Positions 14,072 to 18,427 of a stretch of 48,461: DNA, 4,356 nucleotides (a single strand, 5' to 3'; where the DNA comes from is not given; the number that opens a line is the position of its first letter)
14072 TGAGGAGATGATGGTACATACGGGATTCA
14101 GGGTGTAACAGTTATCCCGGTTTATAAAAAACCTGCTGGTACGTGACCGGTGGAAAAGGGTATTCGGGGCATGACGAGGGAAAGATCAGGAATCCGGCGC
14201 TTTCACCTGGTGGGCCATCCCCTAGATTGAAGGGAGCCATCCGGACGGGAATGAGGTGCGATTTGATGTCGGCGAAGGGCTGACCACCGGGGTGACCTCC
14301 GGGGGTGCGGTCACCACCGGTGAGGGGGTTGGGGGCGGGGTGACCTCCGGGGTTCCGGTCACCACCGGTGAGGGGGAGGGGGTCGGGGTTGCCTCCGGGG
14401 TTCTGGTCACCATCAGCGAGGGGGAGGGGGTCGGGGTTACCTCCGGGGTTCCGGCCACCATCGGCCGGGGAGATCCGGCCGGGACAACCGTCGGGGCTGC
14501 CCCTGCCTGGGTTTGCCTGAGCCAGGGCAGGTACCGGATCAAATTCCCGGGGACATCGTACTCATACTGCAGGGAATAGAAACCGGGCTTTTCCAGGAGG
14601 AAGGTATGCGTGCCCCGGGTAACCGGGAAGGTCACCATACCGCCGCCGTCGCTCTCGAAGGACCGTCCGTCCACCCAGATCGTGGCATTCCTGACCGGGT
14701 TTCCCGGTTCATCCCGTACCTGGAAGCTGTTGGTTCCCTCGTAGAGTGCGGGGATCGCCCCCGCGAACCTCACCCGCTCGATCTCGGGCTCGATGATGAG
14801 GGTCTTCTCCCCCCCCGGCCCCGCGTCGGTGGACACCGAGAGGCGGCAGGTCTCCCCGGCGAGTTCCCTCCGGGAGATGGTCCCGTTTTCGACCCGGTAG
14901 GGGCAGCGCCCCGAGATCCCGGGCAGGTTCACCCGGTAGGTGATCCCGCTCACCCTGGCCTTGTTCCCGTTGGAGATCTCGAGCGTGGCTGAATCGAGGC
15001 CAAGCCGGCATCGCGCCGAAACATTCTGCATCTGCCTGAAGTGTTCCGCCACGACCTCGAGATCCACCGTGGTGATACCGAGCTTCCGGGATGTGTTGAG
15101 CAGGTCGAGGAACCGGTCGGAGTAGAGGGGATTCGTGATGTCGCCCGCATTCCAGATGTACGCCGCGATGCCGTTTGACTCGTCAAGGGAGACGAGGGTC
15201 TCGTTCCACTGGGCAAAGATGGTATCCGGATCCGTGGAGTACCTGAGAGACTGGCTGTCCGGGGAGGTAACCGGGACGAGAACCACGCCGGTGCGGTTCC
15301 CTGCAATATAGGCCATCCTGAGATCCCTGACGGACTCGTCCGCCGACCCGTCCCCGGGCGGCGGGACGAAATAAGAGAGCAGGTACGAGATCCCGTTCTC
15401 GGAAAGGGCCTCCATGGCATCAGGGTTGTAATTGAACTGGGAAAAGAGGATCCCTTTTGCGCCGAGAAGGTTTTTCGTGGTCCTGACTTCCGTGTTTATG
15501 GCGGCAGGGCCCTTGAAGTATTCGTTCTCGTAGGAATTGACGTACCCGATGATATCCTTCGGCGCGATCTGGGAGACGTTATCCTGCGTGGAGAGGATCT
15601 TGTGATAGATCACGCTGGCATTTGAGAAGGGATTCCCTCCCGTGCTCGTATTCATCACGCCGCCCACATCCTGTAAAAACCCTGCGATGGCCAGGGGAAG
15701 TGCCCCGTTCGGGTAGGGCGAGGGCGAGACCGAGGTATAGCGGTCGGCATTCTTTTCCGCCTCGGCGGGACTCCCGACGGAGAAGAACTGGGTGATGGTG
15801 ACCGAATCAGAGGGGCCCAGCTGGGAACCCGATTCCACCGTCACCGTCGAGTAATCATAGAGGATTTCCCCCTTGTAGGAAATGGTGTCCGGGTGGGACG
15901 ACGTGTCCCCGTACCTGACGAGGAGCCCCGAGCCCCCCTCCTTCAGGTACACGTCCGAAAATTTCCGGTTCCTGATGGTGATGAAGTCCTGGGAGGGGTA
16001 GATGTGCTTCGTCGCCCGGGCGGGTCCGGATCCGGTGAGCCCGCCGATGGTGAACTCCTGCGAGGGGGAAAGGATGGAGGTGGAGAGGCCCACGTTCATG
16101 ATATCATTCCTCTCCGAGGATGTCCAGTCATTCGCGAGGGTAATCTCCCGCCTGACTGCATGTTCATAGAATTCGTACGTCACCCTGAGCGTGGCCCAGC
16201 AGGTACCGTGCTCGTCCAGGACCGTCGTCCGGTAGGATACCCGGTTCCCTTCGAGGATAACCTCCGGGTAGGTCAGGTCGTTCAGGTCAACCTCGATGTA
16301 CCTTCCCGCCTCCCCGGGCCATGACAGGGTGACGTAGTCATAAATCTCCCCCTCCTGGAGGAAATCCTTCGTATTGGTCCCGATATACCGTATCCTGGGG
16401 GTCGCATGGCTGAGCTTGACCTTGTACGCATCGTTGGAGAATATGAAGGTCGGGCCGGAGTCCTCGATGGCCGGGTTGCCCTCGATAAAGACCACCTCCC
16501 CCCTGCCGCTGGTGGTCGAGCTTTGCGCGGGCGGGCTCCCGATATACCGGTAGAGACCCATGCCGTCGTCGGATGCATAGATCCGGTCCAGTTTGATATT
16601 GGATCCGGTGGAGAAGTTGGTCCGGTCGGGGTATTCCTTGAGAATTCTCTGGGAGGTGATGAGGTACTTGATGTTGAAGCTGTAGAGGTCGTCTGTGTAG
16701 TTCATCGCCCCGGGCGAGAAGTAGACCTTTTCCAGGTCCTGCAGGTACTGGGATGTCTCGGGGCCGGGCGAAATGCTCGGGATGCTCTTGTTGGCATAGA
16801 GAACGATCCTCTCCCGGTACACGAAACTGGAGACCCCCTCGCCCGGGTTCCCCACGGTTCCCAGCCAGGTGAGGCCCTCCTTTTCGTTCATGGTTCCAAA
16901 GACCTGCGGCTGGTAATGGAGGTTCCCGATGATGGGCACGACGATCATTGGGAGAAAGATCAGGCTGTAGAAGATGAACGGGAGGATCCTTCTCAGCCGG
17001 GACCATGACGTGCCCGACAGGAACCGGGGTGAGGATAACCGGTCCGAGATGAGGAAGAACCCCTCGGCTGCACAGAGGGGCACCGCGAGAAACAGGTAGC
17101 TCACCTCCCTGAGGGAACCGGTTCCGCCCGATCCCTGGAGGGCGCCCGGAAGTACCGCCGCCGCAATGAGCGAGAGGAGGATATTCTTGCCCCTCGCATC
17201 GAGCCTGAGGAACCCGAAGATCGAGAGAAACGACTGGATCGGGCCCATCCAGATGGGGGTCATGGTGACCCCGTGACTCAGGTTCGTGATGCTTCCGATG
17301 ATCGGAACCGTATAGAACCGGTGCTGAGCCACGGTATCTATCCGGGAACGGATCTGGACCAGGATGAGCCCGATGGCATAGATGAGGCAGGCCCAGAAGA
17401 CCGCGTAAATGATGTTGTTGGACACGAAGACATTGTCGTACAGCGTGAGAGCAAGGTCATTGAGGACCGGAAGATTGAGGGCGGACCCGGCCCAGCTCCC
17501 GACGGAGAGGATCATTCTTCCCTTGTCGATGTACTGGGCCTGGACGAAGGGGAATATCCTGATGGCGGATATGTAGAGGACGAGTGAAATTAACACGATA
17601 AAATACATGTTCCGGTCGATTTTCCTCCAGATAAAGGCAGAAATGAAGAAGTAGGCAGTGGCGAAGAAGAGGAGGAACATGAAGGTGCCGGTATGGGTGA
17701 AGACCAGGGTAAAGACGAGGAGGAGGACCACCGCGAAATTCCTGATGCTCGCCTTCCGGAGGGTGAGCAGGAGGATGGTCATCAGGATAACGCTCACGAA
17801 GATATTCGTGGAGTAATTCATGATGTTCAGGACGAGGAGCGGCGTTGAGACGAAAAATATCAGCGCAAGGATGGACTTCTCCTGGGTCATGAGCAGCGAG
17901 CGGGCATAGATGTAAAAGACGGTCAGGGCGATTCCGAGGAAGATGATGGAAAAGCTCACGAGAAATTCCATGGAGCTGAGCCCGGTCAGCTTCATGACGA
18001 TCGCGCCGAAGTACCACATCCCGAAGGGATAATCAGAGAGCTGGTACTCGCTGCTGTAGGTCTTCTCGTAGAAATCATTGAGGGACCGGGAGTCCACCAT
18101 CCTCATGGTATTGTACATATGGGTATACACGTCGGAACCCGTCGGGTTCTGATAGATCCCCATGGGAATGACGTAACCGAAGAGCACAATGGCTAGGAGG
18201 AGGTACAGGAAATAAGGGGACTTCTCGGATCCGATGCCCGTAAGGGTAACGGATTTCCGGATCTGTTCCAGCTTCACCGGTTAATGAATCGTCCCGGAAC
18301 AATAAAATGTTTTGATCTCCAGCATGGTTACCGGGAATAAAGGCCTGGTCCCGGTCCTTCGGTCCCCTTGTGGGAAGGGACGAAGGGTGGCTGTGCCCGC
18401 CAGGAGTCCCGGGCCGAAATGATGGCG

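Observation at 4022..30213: Archaeal counterpart of the bacterial exosortase/PEP-CTERM EPS locus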

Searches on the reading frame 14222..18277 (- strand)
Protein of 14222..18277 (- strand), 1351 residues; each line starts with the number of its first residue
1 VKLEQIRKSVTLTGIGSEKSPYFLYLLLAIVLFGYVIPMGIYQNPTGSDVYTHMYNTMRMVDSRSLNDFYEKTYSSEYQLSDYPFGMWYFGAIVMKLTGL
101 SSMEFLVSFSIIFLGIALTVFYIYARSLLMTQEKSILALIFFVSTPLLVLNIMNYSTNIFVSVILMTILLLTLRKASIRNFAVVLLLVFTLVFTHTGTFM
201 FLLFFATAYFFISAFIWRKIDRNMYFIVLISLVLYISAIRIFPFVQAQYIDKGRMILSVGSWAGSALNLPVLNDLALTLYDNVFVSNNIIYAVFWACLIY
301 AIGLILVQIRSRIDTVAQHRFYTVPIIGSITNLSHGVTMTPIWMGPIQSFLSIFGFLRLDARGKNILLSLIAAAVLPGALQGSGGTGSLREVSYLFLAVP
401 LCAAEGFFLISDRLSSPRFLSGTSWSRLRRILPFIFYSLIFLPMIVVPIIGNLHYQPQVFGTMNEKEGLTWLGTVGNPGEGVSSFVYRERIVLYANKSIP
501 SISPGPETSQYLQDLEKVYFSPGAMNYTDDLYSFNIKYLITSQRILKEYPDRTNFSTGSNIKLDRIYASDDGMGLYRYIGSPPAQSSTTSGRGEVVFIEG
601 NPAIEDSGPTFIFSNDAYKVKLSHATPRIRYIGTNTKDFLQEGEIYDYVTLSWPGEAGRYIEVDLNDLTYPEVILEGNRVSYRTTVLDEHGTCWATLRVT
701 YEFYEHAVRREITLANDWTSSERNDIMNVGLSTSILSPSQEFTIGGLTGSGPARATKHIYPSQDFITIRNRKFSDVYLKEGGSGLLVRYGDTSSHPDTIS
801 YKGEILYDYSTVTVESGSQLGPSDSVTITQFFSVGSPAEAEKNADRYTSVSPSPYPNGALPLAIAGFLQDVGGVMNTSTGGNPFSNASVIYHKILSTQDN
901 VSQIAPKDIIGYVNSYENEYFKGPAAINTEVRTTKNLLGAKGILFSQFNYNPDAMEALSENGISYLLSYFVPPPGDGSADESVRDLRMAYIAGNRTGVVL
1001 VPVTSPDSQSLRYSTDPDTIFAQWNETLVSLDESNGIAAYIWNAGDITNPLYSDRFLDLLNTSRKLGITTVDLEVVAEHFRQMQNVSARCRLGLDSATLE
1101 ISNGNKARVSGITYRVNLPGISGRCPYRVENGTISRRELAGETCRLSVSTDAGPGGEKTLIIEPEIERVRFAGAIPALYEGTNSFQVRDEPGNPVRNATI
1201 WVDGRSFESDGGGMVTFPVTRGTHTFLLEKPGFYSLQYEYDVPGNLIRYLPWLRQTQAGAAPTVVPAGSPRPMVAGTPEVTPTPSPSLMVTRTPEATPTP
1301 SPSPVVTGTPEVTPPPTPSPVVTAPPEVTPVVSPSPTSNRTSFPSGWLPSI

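Call 5: search_protein_families(library=ncbifam, proteins=[window:14222-18277:-], max_evalue=0.01)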
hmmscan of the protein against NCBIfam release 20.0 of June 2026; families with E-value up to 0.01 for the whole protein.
window:14222-18277:- (1351 aa): 0 families

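Call 7: search_protein_families(library=pfam, proteins=[window:14222-18277:-], max_evalue=0.01)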
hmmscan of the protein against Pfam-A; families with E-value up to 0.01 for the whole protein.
window:14222-18277:- (1351 aa): 1 family
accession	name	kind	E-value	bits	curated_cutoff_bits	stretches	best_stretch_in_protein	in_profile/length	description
PF13620.12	CarboxypepD_reg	-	0.00025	21.8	32.3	1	1186-1238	5-64/82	Carboxypeptidase regulatory-like domain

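Call 15: find_homologous_proteins(query=window:14222-18277:-)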
Query window:14222-18277:- (1351 aa): 19 proteins with E <= 0.001 among 8000 candidates.
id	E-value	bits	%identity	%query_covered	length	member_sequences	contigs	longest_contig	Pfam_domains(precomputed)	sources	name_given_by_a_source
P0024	0.0e+0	2998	99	100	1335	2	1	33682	-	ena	-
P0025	0.0e+0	1507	55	90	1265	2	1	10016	-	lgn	-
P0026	0.0e+0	1130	41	92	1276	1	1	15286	-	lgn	-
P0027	0.0e+0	1107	41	91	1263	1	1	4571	-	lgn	-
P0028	0.0e+0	1103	42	92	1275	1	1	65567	PF13620.13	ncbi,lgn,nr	ncbi:MAG: hypothetical protein OIN66_08215 [Candidatus Methanoperedens sp.]|nr:hypothetical protein 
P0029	0.0e+0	1098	41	91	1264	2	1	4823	-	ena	-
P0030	0.0e+0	1095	42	92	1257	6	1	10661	-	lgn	-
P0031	0.0e+0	1061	41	91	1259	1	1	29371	-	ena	-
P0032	0.0e+0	1059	41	92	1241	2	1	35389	PF13620.13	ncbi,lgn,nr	ncbi:MAG TPA: hypothetical protein VMB35_06615 [Methanomicrobiales archaeon]|nr:hypothetical protein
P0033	1.1e-286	972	39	91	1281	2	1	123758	-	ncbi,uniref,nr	ncbi:hypothetical protein [Methanoregula sp. PtaU1.Bin006]|uniref:hypothetical protein n=1 Tax=Metha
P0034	2.0e-282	958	38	92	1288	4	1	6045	-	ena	-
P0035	2.9e-280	951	38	93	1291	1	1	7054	-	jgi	jgi:hypothetical protein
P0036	5.9e-277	940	38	92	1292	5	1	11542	-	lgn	-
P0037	3.4e-276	937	36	92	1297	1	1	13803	-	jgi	jgi:hypothetical protein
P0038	2.2e-265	902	37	92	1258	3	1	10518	-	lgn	-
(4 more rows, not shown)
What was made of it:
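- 14222..18277 (-): 1351-aa membrane protein: an N-terminal ~460-aa GT-C-fold glycosyltransferase domain and a ~900-aa external part with a Pro/Thr-rich tail. Rare family of 19 clusters (call 15).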

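Call 16: find_encoding_contigs(protein=P0028, flank=10000, max_places=2)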
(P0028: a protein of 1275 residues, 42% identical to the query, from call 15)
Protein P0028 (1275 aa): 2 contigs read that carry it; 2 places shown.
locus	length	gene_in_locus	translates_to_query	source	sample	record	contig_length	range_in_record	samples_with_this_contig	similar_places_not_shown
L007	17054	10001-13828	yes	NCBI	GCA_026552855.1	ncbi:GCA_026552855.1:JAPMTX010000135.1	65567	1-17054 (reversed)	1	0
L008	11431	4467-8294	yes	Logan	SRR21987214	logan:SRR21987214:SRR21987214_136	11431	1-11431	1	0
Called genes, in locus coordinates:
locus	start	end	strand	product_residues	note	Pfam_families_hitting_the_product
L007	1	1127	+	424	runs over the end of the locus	PF00215:OMPdecase, PF04131:NanE (weak), PF03737:RraA-like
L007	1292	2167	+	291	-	PF02082:Rrf2, PF03444:WHD_HrcA, PF08279:HTH_11 (weak), PF00571:CBS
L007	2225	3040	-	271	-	PF00571:CBS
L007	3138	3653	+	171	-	PF02915:Rubrerythrin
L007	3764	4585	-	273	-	-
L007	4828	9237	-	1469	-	PF20773:InhA-like_MAM (weak)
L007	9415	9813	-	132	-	-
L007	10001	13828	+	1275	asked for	PF13620:CarboxypepD_reg (weak)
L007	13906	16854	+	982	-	PF07693:KAP_NTPase, PF13401:AAA_22 (faint), PF00805:Pentapeptide, PF13576:Pentapeptide_3 (faint), PF13599:Pentapeptide_4, PF00805:Pentapeptide, PF13599:Pentapeptide_4 (weak), PF00805:Pentapeptide (weak)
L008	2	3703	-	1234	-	?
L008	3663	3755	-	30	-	-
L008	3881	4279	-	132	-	-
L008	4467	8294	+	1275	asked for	PF13620:CarboxypepD_reg (weak)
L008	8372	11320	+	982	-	PF07693:KAP_NTPase, PF13401:AAA_22 (faint), PF00805:Pentapeptide, PF13576:Pentapeptide_3 (faint), PF13599:Pentapeptide_4, PF00805:Pentapeptide, PF13599:Pentapeptide_4 (weak), PF00805:Pentapeptide (weak)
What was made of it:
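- Tried and rejected: No cassette within reach (call 16).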

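Call 17: find_encoding_contigs(protein=P0033, flank=10000, max_places=2)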
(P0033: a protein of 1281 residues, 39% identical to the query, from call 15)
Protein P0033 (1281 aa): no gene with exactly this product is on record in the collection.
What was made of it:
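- Tried and rejected: Failed (call 17).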

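Call 18: find_encoding_contigs(protein=P0032, flank=10000, max_places=2)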
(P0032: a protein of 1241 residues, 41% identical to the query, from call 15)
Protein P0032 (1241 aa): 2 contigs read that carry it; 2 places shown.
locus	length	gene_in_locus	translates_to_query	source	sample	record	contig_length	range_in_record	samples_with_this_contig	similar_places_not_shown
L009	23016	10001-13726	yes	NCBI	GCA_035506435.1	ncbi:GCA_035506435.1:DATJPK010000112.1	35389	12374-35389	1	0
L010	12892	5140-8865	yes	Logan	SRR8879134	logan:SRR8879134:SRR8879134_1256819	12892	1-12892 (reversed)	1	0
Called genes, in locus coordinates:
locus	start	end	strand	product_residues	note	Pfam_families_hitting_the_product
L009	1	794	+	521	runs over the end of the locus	-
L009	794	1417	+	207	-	PF02585:PIG-L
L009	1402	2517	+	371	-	PF04007:DUF354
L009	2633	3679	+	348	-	PF13480:Acetyltransf_6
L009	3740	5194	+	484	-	PF13440:Polysacc_synt_3 (weak)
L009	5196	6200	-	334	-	PF00535:Glycos_transf_2, PF10111:Glyco_tranf_2_2, PF13641:Glyco_tranf_2_3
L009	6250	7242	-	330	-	PF00535:Glycos_transf_2, PF10111:Glyco_tranf_2_2, PF13641:Glyco_tranf_2_3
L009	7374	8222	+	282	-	PF04230:PS_pyruv_trans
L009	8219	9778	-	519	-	PF01943:Polysacc_synt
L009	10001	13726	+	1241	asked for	PF13620:CarboxypepD_reg (faint)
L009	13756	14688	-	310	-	PF00535:Glycos_transf_2, PF13641:Glyco_tranf_2_3, PF13632:Glyco_trans_2_3 (weak)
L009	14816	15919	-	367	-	PF02388:FemAB (faint), PF13480:Acetyltransf_6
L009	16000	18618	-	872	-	-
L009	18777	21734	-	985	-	PF05345:He_PIG, PF17892:Cadherin_5 (weak), PF17963:Big_9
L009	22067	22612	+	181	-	PF13523:Acetyltransf_8 (weak)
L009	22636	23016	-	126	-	PF18911:PKD_4, PF00801:PKD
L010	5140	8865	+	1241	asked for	PF13620:CarboxypepD_reg (faint)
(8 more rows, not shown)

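Call 23: search_protein_families(library=pfam, proteins=[window:14222-18277:-], max_evalue=10)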
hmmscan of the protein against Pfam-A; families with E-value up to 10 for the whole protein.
window:14222-18277:- (1351 aa): 2 families
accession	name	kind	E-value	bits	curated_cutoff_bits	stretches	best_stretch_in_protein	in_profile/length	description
PF13620.12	CarboxypepD_reg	-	0.00025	21.8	32.3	1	1186-1238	5-64/82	Carboxypeptidase regulatory-like domain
PF13231.12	PMT_2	-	0.9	10.2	26.1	1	84-235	3-152/160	Dolichyl-phosphate-mannose-protein mannosyltransferase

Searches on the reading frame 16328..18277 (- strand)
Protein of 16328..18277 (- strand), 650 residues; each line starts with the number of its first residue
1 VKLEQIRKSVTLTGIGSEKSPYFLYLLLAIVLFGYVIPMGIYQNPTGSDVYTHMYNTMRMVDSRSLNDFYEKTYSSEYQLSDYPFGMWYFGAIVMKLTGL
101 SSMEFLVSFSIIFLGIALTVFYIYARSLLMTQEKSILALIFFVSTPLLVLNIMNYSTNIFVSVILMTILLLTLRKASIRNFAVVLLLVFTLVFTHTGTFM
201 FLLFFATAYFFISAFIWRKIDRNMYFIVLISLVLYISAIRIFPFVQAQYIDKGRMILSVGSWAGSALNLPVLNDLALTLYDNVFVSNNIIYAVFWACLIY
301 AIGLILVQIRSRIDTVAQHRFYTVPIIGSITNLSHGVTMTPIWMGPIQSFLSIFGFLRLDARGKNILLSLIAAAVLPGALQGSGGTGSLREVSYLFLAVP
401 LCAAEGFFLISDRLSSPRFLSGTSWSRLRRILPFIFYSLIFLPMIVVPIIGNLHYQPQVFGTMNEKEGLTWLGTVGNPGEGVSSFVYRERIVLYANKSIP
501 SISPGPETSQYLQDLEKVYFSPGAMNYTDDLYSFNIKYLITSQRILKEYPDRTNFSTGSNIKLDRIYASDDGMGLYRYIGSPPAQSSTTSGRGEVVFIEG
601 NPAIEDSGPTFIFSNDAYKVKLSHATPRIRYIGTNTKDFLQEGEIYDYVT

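Call 65: predict_structure(alignment_id=A3)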
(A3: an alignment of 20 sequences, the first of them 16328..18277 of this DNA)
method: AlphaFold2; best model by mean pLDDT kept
length: 650 residues; sequences in the alignment: 20
mean_pLDDT: 65.3   pTM: 0.69
mean pLDDT of the five models: 65.3, 62.6, 62.4, 60.3, 52.9
residues with pLDDT >= 90: 57; 70-90: 264; 50-70: 125; < 50: 204
segments of 3 or more residues with pLDDT < 50: 1-16, 77-84, 320-335, 381-389, 477-518, 523-542, 557-602, 616-622, 625-650
pLDDT, mean of each block of 10 residues (from residue 1): 45 49 89 82 57 70 72 51 55 80 77 87 90 91 82 68 85 84 88 78 90 89 92 87 72 75 79 87 87 89 87 64 32 49 78 88 88 67 41 78 91 72 60 82 81 62 59 50 42 30 38 48 46 41 51 48 44 29 30 32 48 48 46 35 32
secondary structure, 60 per line:
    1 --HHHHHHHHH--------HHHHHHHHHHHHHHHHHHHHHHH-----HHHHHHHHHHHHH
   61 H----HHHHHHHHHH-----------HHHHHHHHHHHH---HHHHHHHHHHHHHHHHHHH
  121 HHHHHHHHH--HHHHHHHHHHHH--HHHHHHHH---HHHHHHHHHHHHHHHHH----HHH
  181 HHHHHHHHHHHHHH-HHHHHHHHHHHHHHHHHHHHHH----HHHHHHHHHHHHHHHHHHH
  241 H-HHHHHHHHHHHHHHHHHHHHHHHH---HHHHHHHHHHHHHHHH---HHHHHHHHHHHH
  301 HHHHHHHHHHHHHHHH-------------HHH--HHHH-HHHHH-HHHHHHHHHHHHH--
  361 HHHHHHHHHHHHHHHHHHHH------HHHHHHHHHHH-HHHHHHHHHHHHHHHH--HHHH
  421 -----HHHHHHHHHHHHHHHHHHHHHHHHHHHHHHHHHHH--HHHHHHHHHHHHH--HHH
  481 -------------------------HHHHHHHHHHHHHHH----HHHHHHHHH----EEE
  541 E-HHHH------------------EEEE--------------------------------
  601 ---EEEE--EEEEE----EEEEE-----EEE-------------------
elements in order (helices of 4 or more, strands of 3 or more residues): H3-11 H20-42 H48-61 H66-75 H87-98 H102-129 H132-143 H146-153 H157-173 H178-194 H196-217 H222-241 H243-266 H270-285 H289-316 H335-338 H340-344 H346-358 H361-380 H387-397 H399-414 H417-420 H426-460 H463-475 H506-520 H525-533 E538-541 H543-546 E565-568 E604-607 E610-614 E619-623 E629-631
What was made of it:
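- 14222..18277 (-): AF2 model of residues 1-650 (mean pLDDT 65; TM part 70-90, call 65).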

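Call 68: fold_search(model_id=the predicted structure, library=pdb)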
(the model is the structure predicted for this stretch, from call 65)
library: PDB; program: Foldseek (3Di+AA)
matches with E <= 10: 194; with E <= 0.001: 14
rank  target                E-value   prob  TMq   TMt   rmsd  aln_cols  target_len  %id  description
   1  5ogl_A                8.5e-06  1.00  0.45  0.42  18.7       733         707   12  Structure of bacterial oligosaccharyltransferase PglB in complex with an acceptor peptide and an lipid-linked oligosac (released 2017-10-25)
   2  6gxc_A                2.8e-05  1.00  0.42  0.39  13.0       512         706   13  Bacterial oligosaccharyltransferase PglB in complex with an inhibitory peptide and a reactive lipid-linked oligosaccha (released 2018-11-14)
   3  9n9j_I                3.0e-05  1.00  0.44  0.41  12.2       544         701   11  Structure of a GRP94 folding intermediate engaged with a CCDC134- and FKBP11-bound secretory translocon (released 2025-11-19)
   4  6s7t_A                3.9e-05  1.00  0.47  0.43  12.8       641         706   12  Cryo-EM structure of human oligosaccharyltransferase complex OST-B (released 2019-12-18)
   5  8b6l_I                4.0e-05  1.00  0.44  0.42  12.2       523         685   12  Subtomogram average of the human Sec61-TRAP-OSTA-translocon (released 2022-12-07)
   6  8agc_A                4.4e-05  1.00  0.44  0.41  12.8       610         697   16  Structure of yeast oligosaccharylransferase complex with lipid-linked oligosaccharide and non-acceptor peptide bound (released 2022-12-07)
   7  7oci_F                1.3e-04  1.00  0.41  0.42  10.0       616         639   13  Cryo-EM structure of yeast Ost6p containing oligosaccharyltransferase complex (released 2022-02-16)
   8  6ezn_F                1.4e-04  1.00  0.41  0.41  10.3       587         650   14  Cryo-EM structure of the yeast oligosaccharyltransferase (OST) complex (released 2018-01-17)
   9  5gmy_A                1.6e-04  1.00  0.40  0.32  13.3       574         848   13  Crystal structure of the Archaeoglobus fulgidus oligosaccharyltransferase (O29867_ARCFU) tethered with an acceptor pep (released 2017-02-01)
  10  3rce_A                4.2e-04  1.00  0.41  0.39  12.6       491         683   14  Bacterial oligosaccharyltransferase PglB (released 2011-06-15)
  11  6s7o_A                4.7e-04  1.00  0.43  0.43  10.3       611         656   10  Cryo-EM structure of human oligosaccharyltransferase complex OST-A (released 2019-12-18)
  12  8agb_A                5.3e-04  1.00  0.42  0.42   9.1       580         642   13  Structure of yeast oligosaccharylransferase complex with lipid-linked oligosaccharide bound (released 2022-12-07)
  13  6ftg_5                6.3e-04  1.00  0.41  0.42  11.5       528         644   12  Subtomogram average of OST-containing ribosome-translocon complexes from canine rough microsomal membranes (released 2018-03-21)
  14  8age_A                6.3e-04  1.00  0.43  0.43  10.0       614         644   14  Structure of yeast oligosaccharylransferase complex with acceptor peptide bound (released 2022-12-07)
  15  7zli_A                4.0e-03  1.00  0.36  0.36  13.8       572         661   10  Cryo-EM structure of C-mannosyltransferase CeDPY19, in complex with Dol25-P-Man and bound to CMT2-Fab and anti-Fab nan (released 2023-01-11)
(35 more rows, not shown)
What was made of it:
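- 14222..18277 (-): Foldseek top hits are PglB/STT3/AglB, E 8.5e-6, TM about 0.45 (call 68).
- On STT3/AglB/PglB oligosaccharyltransferases: The GT-C fold is supported (E 8.5e-6, TM about 0.45) on a model of moderate confidence (calls 65, 68).
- Checked: Giant membrane protein, 14222-18277(-), 1351 aa. GT-C fold (call 68).
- GT-C fold (call 68). The GT-C domain's best structural matches are the oligosaccharyltransferases PglB/STT3/AglB (call 68).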
